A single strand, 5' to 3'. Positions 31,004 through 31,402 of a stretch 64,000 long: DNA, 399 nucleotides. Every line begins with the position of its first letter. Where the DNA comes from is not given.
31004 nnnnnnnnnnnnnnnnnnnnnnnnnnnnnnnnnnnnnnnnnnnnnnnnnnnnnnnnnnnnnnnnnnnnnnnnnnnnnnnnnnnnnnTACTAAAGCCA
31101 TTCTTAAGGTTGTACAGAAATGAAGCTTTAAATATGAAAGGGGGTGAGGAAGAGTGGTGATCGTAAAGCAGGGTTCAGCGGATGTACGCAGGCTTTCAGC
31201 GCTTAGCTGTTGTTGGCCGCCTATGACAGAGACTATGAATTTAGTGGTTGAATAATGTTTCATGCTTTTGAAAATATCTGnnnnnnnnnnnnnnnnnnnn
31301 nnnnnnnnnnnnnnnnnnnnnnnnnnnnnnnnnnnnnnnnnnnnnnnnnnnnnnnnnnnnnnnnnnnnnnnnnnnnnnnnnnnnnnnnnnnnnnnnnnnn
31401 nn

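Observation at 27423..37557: Produce, export, sense and re-import module around an rSAM/SPASM maturase, resembling a RiPP-derived metallophore or signal locus with no annotated precursor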

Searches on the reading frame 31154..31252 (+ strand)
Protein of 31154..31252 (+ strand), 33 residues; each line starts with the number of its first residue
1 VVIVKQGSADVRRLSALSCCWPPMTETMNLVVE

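Call 18: search_protein_families(library=ncbifam, proteins=[window:31154-31252:+], max_evalue=10)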
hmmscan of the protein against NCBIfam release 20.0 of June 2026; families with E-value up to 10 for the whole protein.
seq(33 aa): 0 families

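Call 19: search_protein_families(library=pfam, proteins=[window:31154-31252:+], max_evalue=10)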
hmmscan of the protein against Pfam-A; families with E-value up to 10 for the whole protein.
seq(33 aa): 0 families

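Call 63: search_protein_representatives(protein=window:31154-31252:+)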
Query: 33 residues. Proteins with E-value up to 0.001 (for the whole library): 3; up to 1e-10: 0; up to 1e-30: 0. The best 3 are listed.
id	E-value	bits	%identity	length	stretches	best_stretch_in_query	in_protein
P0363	3.7e-06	40.9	41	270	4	3-29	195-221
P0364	2.6e-04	35.5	61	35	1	1-28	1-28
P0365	7.9e-04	34.0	56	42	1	3-27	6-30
